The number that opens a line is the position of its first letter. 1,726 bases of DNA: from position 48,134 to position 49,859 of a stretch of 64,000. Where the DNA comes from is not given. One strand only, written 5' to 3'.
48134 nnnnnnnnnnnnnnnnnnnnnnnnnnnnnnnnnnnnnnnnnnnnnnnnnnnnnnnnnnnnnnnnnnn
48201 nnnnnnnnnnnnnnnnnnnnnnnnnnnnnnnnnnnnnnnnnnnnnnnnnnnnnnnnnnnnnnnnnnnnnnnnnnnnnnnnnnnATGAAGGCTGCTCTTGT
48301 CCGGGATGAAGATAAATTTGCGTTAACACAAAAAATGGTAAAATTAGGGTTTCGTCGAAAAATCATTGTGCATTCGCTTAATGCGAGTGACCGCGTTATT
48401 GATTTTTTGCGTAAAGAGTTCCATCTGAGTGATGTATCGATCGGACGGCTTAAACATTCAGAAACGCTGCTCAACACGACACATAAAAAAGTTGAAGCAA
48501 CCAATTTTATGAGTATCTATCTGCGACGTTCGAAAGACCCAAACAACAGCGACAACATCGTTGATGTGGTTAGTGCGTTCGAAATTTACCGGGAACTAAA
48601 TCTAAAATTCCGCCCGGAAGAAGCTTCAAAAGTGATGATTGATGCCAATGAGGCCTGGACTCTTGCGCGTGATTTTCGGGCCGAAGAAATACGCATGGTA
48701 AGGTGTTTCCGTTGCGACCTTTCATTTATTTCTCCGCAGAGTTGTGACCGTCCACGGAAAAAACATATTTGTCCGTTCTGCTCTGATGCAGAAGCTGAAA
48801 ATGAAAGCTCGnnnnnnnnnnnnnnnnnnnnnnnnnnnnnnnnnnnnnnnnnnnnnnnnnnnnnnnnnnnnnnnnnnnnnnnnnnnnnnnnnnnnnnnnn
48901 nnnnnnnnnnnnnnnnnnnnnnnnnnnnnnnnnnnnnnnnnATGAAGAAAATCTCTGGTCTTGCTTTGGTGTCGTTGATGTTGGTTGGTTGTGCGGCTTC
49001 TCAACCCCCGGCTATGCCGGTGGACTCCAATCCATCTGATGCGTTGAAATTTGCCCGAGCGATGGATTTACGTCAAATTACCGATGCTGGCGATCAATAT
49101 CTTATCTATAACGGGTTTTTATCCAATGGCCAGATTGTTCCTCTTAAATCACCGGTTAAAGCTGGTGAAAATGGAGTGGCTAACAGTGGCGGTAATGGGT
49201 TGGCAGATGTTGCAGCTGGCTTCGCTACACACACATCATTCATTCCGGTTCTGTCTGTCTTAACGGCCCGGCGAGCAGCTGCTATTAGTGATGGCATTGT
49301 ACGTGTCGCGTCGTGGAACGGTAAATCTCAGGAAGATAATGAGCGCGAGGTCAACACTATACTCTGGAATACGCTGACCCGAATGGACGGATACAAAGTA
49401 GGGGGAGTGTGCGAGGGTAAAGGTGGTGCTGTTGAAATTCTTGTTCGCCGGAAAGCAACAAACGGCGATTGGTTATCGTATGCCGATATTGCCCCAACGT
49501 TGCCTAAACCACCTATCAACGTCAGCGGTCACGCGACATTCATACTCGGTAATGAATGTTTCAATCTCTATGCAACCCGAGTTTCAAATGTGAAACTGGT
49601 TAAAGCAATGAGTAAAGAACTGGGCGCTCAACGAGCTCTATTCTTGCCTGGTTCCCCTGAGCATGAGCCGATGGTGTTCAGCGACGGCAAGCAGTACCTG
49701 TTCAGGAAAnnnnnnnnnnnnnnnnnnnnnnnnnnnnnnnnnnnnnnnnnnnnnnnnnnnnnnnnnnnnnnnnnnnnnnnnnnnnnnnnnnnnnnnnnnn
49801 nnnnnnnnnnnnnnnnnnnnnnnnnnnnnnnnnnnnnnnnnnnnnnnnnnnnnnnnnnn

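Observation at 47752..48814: FlhC-like (and probable FlhD-like) activator pair encoded inside the island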

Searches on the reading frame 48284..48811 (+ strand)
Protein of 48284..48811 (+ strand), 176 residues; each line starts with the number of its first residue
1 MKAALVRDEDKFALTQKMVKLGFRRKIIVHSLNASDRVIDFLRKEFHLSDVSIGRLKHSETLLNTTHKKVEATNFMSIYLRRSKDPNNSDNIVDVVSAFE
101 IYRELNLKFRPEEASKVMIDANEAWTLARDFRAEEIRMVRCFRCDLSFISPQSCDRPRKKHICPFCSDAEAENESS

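Call 5: search_protein_families(library=pfam, proteins=[window:48284-48811:+], max_evalue=1)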
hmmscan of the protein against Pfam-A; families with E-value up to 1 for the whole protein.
window:48284-48811:+ (176 aa): 2 families
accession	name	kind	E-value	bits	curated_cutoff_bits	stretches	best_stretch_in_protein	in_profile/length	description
PF05280.16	FlhC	-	5.5e-14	52.8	27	1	4-167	5-161/173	Flagellar transcriptional activator (FlhC)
PF23769.1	Beta-prop_WDR75_2nd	-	0.059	12.6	27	1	17-117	171-278/323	WD repeat-containing protein 75 second beta-propeller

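Call 6: search_protein_families(library=ncbifam, proteins=[window:48284-48811:+], max_evalue=1)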
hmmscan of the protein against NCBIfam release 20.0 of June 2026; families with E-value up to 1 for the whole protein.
window:48284-48811:+ (176 aa): 2 families
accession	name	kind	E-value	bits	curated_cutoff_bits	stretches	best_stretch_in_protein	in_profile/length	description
NF009365.1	PRK12722.1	equivalog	3.7e-14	52.9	216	1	4-167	3-158/170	flagellar transcriptional regulator FlhC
NF001372.0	PRK00278.1-4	subfamily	0.084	11.9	370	1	3-72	170-237/295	indole-3-glycerol phosphate synthase TrpC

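Call 19: search_dna_similar(query=window:48284-48811:+, collection=plasmids, mode=protein, max_evalue=0.001, rows=spread, max_rows=40)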
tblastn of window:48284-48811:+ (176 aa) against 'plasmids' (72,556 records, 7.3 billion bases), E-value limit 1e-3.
Records with a match: 239; places in all: 243; records where one place covers at least 80% of the query: 238.
Best place of each record, by identity: >=99% 8; 95-99% 75; 60-80% 39; <60% 117.
By first word of the organism name: Providencia 59; Citrobacter 57; Proteus 34; Klebsiella 22; Pseudomonas 14; Escherichia 13; Moellerella 10; Enterobacter 6; Methylomonas 5; Arsenophonus 4; and 12 more.
By predicted mobility (MOB-suite, as given by PLSDB): conjugative 140; mobilizable 63; non-mobilizable 36.
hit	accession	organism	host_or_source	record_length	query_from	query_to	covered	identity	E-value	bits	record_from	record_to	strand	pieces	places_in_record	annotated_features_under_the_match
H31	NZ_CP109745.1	Citrobacter portucalensis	Homo sapiens,whole organism,urine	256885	1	176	100%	100.0%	2e-113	360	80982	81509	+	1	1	FlhC family transcriptional regulator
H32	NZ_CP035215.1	Klebsiella michiganensis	Homo sapiens,Rectal Swab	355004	1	176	100%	100.0%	2e-113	360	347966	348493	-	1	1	FlhC family transcriptional regulator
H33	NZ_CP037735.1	Citrobacter freundii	cell culture,hospital sink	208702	1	176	100%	98.3%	3e-112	357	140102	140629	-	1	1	FlhC family transcriptional regulator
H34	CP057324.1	Citrobacter freundii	culture,Pooled pig faecal samples ...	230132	1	176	100%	98.3%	3e-112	357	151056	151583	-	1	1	transcriptional regulator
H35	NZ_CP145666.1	Citrobacter freundii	Homo sapiens,stool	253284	1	176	100%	98.3%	3e-112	357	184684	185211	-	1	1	FlhC family transcriptional regulator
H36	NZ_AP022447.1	Enterobacter kobei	-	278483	1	176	100%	98.3%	3e-112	357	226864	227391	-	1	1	FlhC family transcriptional regulator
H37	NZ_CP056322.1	Citrobacter sp. RHBSTW-00821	culture,Freshwater sample from ...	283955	1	176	100%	98.3%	3e-112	357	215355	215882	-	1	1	FlhC family transcriptional regulator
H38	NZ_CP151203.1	Citrobacter freundii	-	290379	1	176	100%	98.3%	3e-112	357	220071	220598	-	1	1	FlhC family transcriptional regulator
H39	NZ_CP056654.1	Citrobacter freundii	culture,Wastewater influent sample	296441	1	176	100%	98.3%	3e-112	357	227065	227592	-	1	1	FlhC family transcriptional regulator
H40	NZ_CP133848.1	Citrobacter freundii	Homo sapiens,pure culture,drain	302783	1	176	100%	98.3%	3e-112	357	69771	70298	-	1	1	FlhC family transcriptional regulator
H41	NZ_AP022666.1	Kluyvera ascorbata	-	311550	1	176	100%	98.3%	3e-112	357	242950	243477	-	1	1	FlhC family transcriptional regulator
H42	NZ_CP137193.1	Citrobacter freundii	Homo sapiens,urine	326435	1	176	100%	98.3%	3e-112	357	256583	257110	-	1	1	FlhC family transcriptional regulator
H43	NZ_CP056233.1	Citrobacter freundii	culture,Freshwater sample from upstream ...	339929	1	176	100%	98.3%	3e-112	357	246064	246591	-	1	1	FlhC family transcriptional regulator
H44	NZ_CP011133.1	Citrobacter amalonaticus Y19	single cell,Anaerobic digester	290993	1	176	100%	97.2%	4e-111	354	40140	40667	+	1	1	FlhC family transcriptional regulator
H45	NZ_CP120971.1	Moellerella wisconsensis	mutton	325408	1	168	95%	66.7%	2e-70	238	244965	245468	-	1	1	FlhC family transcriptional regulator | hypothetical protein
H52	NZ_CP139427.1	Serratia marcescens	Homo sapiens,pure culture,blood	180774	13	169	89%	52.2%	3e-43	159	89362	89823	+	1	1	FlhC family transcriptional regulator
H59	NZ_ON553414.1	Proteus mirabilis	-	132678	10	174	94%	33.1%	3e-19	91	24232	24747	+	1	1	FlhC family transcriptional regulator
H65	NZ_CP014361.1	Methylomonas sp. DH-1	cell culture,waste sludge of a brewery ...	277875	2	167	94%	32.5%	7e-12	70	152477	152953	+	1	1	none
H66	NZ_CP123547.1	Arsenophonus nasoniae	Nasonia vitripennis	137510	2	167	94%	30.7%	4e-13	73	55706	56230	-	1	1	FlhC family transcriptional regulator | hypothetical protein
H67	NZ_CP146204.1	Pseudomonas sp. 4810-S13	genome assymbly,Winogradsky column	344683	14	173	91%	28.4%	5e-14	76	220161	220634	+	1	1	FlhC family transcriptional regulator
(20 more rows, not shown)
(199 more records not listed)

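Call 25: get_annotated_region(hit=H59, flank=5000)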
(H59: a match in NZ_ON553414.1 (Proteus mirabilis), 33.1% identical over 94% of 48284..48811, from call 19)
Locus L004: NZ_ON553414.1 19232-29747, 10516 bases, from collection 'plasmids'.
description: Proteus mirabilis strain JZ27 plasmid pJZ27-cfr, complete sequence
organism: Proteus mirabilis (NCBI taxid 584)
taxonomy: Bacteria; Pseudomonadota; Gammaproteobacteria; Enterobacterales; Morganellaceae; Proteus; Proteus mirabilis
host: -; source: -; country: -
typing (MOB-suite, as given by PLSDB): conjugative; replicon rep_cluster_1506; relaxase MOBH; mating-pair formation MPF_F
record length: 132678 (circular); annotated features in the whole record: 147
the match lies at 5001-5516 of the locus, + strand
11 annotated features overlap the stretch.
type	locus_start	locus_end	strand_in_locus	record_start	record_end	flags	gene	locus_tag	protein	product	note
CDS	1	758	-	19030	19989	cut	parM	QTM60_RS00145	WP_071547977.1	plasmid segregation protein ParM domain-containing protein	-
CDS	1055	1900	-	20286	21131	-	-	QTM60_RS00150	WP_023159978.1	DUF4942 domain-containing protein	-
CDS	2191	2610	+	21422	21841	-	-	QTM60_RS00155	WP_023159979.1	hypothetical protein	-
CDS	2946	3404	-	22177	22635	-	-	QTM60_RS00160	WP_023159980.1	hypothetical protein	-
CDS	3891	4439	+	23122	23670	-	-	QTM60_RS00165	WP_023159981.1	transglycosylase SLT domain-containing protein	-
CDS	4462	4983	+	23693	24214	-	-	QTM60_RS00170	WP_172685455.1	hypothetical protein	-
CDS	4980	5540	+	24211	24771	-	-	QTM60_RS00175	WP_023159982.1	FlhC family transcriptional regulator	GO:0045893 - positive regulation of DNA-templated transcription [Evidence IEA]; GO:1902208 - regulation of ...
CDS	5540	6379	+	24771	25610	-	-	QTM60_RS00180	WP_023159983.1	hypothetical protein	-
CDS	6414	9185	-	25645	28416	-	traN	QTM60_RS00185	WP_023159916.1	conjugal transfer mating pair stabilization protein TraN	-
CDS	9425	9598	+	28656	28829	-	-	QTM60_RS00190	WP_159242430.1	hypothetical protein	-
CDS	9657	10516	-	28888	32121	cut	-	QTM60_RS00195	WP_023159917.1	conjugal transfer protein TraG N-terminal domain-containing protein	-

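Call 31: search_protein_families(library=pfam, proteins=[L004:4462-4980:+, L004:4980-5537:+], max_evalue=10)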
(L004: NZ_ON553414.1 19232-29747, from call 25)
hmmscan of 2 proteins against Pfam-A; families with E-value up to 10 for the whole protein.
L004:4462-4980:+ (173 aa): 0 families

L004:4980-5537:+ (186 aa): 3 families
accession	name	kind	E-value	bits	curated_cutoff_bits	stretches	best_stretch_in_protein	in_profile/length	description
PF05280.16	FlhC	-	2.4e-06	27.9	27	1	8-173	11-161/173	Flagellar transcriptional activator (FlhC)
PF18218.6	Spa1_C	-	0.055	14.4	26.4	1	38-95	32-90/99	Lantibiotic immunity protein Spa1 C-terminal domain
PF23551.1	Zn_ribbon_20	-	0.22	12.1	27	1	145-175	3-31/35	Zinc beta-ribbon domain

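Call 34: get_annotated_region(hit=H52, flank=3500)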
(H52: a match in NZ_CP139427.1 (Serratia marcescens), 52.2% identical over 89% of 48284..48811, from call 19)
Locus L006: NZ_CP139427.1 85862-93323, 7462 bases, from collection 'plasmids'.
description: Serratia marcescens strain S50079 plasmid pS50079-2, complete sequence
organism: Serratia marcescens (NCBI taxid 615)
taxonomy: Bacteria; Pseudomonadota; Gammaproteobacteria; Enterobacterales; Yersiniaceae; Serratia; Serratia marcescens
host: -; source: Homo sapiens,pure culture,blood; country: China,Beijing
typing (MOB-suite, as given by PLSDB): conjugative; replicon rep_cluster_2127; relaxase MOBH; mating-pair formation MPF_F
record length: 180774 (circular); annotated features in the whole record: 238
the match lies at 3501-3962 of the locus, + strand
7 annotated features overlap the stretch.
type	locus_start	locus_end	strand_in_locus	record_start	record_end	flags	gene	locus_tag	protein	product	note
CDS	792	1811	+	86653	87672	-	-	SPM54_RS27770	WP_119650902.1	ParM/StbA family protein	GO:0030541 - plasmid partitioning [Evidence IEA]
CDS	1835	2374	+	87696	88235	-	-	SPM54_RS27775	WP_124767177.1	hypothetical protein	-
CDS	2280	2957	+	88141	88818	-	-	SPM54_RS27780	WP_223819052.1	lytic transglycosylase domain-containing protein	-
CDS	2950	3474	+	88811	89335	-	-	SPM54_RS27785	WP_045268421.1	hypothetical protein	-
CDS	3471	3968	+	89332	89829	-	-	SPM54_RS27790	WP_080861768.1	FlhC family transcriptional regulator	GO:0045893 - positive regulation of DNA-templated transcription [Evidence IEA]; GO:1902208 - regulation of ...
CDS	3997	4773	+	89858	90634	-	-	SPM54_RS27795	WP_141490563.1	hypothetical protein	-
CDS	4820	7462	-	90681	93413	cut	traN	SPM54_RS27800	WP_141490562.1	conjugal transfer mating pair stabilization protein TraN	-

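Call 35: get_annotated_region(hit=H65, flank=3500)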
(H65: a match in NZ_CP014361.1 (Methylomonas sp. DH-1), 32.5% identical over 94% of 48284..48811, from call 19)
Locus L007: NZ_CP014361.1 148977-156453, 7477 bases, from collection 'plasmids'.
description: Methylomonas sp. DH-1 plasmid unnamed, complete sequence
organism: Methylomonas sp. DH-1 (NCBI taxid 1727196)
taxonomy: Bacteria; Pseudomonadota; Gammaproteobacteria; Methylococcales; Methylococcaceae; Methylomonas; Methylomonas sp. DH-1
host: -; source: cell culture,waste sludge of a brewery plant; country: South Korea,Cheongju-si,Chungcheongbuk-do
typing (MOB-suite, as given by PLSDB): mobilizable; relaxase MOBH
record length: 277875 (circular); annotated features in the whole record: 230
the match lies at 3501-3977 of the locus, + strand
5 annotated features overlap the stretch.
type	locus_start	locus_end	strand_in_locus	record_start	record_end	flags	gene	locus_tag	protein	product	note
CDS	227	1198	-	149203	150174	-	mobI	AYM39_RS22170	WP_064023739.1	conjugative transfer protein MobI(A/C)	-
CDS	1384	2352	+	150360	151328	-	-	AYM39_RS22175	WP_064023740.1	ParM/StbA family protein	GO:0030541 - plasmid partitioning [Evidence IEA]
CDS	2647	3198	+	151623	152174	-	-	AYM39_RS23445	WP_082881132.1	transglycosylase SLT domain-containing protein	-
CDS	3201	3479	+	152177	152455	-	-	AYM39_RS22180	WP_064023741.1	flagellar transcriptional regulator FlhD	-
CDS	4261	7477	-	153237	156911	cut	-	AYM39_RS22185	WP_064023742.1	conjugal transfer protein TraG N-terminal domain-containing protein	-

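Call 36: get_annotated_region(hit=H66, flank=3500)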
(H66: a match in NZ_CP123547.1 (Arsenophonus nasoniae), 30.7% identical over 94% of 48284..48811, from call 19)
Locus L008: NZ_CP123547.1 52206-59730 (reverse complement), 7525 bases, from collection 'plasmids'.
description: Arsenophonus nasoniae strain aNv_CH plasmid paNv_CH3, complete sequence
organism: Arsenophonus nasoniae (NCBI taxid 638)
taxonomy: Bacteria; Pseudomonadota; Gammaproteobacteria; Enterobacterales; Morganellaceae; Arsenophonus; Arsenophonus nasoniae
host: -; source: Nasonia vitripennis; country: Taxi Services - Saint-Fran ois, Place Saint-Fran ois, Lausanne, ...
typing (MOB-suite, as given by PLSDB): non-mobilizable; replicon rep_cluster_1971
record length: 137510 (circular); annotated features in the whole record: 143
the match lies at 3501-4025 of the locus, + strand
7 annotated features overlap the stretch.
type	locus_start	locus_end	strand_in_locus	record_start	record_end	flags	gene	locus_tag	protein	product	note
CDS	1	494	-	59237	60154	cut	-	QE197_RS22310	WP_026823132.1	DUF4942 domain-containing protein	-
CDS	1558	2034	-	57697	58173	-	mobI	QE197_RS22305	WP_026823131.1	conjugative transfer protein MobI(A/C)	-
CDS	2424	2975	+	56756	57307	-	-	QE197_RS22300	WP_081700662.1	transglycosylase SLT domain-containing protein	-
CDS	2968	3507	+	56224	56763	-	-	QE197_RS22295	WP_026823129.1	hypothetical protein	-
CDS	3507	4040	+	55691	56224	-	-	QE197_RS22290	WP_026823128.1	FlhC family transcriptional regulator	GO:0045893 - positive regulation of DNA-templated transcription [Evidence IEA]; GO:1902208 - regulation of ...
CDS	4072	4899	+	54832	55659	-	-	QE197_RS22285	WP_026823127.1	hypothetical protein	-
CDS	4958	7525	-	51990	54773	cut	traN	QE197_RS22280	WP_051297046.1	conjugal transfer mating pair stabilization protein TraN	-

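Call 37: get_annotated_region(hit=H67, flank=3500)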
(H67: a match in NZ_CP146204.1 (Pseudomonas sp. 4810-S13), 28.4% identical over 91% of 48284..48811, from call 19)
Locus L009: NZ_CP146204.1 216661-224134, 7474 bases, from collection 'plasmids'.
description: Pseudomonas sp. 4810-S13 plasmid p1, complete sequence
organism: Pseudomonas sp. 4810-S13 (NCBI taxid 3120822)
taxonomy: Bacteria; Pseudomonadota; Gammaproteobacteria; Pseudomonadales; Pseudomonadaceae; Pseudomonas; Pseudomonas sp. 4810-S13
host: -; source: genome assymbly,Winogradsky column; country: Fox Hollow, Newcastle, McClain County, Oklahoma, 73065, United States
typing (MOB-suite, as given by PLSDB): non-mobilizable
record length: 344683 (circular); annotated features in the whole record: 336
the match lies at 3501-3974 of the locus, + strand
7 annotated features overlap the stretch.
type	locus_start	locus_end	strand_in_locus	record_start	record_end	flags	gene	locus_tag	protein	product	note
CDS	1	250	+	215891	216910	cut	-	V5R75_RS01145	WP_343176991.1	ParM/StbA family protein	GO:0030541 - plasmid partitioning [Evidence IEA]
CDS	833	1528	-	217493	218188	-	-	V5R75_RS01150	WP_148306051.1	hypothetical protein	-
CDS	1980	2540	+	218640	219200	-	-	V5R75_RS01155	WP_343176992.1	transglycosylase SLT domain-containing protein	-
CDS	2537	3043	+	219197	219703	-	-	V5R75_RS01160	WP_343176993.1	hypothetical protein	-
CDS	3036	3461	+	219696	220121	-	-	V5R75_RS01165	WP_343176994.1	hypothetical protein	-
CDS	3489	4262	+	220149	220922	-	-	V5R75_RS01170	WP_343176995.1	FlhC family transcriptional regulator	GO:0045893 - positive regulation of DNA-templated transcription [Evidence IEA]; GO:1902208 - regulation of ...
CDS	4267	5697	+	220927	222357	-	-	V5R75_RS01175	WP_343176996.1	ATP-binding domain-containing protein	-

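Call 75: search_solved_structures(query=window:48284-48811:+, max_evalue=1, show_alignments=2)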
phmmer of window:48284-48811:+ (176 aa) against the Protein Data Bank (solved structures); distinct sequences matched with E-value up to 1: 3.
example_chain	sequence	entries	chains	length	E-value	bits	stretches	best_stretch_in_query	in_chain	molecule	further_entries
8j56_C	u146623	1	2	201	8.8e-06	28.9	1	4-167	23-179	Flagellar transcriptional regulator FlhC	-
2avu_E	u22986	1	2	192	0.0055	19.8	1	4-167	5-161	Flagellar transcriptional activator flhC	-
5i1r_A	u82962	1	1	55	0.73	12.9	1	131-166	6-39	Nucleocapsid protein p7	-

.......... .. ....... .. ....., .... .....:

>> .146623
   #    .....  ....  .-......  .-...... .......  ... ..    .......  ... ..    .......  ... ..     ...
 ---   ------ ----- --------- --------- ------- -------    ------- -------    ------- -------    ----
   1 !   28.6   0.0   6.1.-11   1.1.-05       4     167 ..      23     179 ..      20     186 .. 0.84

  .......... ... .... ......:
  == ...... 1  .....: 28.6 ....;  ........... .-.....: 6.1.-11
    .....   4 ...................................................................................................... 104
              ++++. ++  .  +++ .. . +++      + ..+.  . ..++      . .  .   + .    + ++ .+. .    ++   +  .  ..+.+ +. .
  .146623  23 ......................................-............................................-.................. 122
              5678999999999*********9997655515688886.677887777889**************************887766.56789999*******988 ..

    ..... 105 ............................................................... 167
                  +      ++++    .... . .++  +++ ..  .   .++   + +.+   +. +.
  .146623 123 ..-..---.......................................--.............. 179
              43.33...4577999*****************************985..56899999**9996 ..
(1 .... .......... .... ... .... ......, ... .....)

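Call 81: find_related_loci(query=A7, collection=genome_contigs, flank=3500)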
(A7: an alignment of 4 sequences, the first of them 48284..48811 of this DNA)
Query A7 (176 aa) in genome_contigs; peptide patterns used: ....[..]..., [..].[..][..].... (x = any residue, [..] = any of these).
207 stretches matched a pattern; 3 encode a relative of the query (tblastn E <= 1e-3); 3 distinct loci.
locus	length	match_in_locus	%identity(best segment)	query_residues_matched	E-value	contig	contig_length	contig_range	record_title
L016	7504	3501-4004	67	1-168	6e-76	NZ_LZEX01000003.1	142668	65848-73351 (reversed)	Morganella psychrotolerans strain DI-3 CFSAN046808_c_DI-3_11, whole genome shotgun sequence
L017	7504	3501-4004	66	1-168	8e-76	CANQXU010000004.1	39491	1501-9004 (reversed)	MAG: uncultured Paenochrobactrum sp. isolate Lapin-020__bin4 genome assembly, contig: Lapin-020__NODE_1130_length_39491_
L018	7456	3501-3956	48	14-168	5e-47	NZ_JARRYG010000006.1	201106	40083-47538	Providencia huashanensis strain CRE-3FA-0001 NODE_6_length_201106_cov_84.832895, whole genome shotgun sequence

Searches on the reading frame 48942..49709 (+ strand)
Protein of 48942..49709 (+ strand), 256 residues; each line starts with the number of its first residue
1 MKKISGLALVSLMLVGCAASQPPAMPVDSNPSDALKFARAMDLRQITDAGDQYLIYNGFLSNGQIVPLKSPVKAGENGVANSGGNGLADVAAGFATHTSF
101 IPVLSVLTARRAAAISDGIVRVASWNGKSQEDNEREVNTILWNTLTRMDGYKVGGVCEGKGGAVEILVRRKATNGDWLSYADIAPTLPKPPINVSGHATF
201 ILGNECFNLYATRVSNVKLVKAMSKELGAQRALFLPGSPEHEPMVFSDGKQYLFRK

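Call 5: search_protein_families(library=pfam, proteins=[window:48942-49709:+], max_evalue=1)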
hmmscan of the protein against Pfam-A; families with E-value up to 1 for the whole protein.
window:48942-49709:+ (256 aa): 0 families

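Call 6: search_protein_families(library=ncbifam, proteins=[window:48942-49709:+], max_evalue=1)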
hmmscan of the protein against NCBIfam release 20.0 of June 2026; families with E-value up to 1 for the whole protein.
window:48942-49709:+ (256 aa): 0 families

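Call 110: search_dna_similar(query=window:48942-49709:+, collection=plasmids, mode=protein, max_evalue=0.001, rows=spread, max_rows=25)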
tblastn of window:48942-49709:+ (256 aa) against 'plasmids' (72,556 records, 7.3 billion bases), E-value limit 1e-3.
Records with a match: 198; places in all: 199; records where one place covers at least 80% of the query: 196.
Best place of each record, by identity: >=99% 8; 80-90% 75; <60% 115.
By first word of the organism name: Citrobacter 57; Providencia 57; Proteus 26; Klebsiella 22; Escherichia 13; Moellerella 10; Enterobacter 6; Salmonella 2; Raoultella 1; Kosakonia 1; and 3 more.
By predicted mobility (MOB-suite, as given by PLSDB): conjugative 138; mobilizable 52; non-mobilizable 8.
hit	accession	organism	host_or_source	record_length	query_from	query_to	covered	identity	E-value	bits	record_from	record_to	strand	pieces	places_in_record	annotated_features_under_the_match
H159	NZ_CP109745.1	Citrobacter portucalensis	Homo sapiens,whole organism,urine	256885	1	256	100%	100.0%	4e-170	527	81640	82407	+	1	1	hypothetical protein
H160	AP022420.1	Klebsiella sp. STW0522-44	-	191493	1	256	100%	88.7%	4e-152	475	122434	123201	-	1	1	hypothetical protein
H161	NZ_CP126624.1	Citrobacter freundii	single cell,Sprouts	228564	1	256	100%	88.7%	4e-152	475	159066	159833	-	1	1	hypothetical protein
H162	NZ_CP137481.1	Citrobacter portucalensis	Homo sapiens,urine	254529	1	256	100%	88.7%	4e-152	475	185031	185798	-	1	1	hypothetical protein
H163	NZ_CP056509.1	Citrobacter sp. RHBSTW-00446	culture,Wastewater influent sample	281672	1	256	100%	88.7%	4e-152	475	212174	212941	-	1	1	hypothetical protein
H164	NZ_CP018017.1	Kosakonia radicincitans DSM 16656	winter wheat,phyllosphere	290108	1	256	100%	88.7%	4e-152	475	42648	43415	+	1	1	hypothetical protein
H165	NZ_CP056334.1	Citrobacter freundii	culture,Freshwater sample from upstream ...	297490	1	256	100%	88.7%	4e-152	475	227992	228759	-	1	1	hypothetical protein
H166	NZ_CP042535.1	Citrobacter freundii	Whole organism,Shower 3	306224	1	256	100%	88.7%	4e-152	475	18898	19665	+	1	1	hypothetical protein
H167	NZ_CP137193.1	Citrobacter freundii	Homo sapiens,urine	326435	1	256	100%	88.7%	4e-152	475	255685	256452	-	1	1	hypothetical protein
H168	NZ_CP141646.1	Citrobacter freundii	Homo sapiens,cerebrospinal fluid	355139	1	256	100%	88.7%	4e-152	475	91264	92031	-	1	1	hypothetical protein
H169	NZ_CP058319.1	Citrobacter freundii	Homo sapiens,single cell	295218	1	144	56%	86.1%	3e-74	252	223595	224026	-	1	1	hypothetical protein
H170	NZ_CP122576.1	Klebsiella pneumoniae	Homo sapiens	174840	1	256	100%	41.5%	2e-49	181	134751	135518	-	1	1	hypothetical protein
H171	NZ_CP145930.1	Providencia huaxiensis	Homo sapiens,urine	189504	1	255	100%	41.7%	1e-48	178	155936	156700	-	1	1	hypothetical protein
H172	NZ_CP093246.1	Moellerella wisconsensis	whole organism,Food: Red deer meat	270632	1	254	99%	40.1%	2e-45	169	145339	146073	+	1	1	hypothetical protein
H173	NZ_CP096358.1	Providencia sp. PROV050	Clinical or host-associated ...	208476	1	255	100%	39.6%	2e-48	177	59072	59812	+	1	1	hypothetical protein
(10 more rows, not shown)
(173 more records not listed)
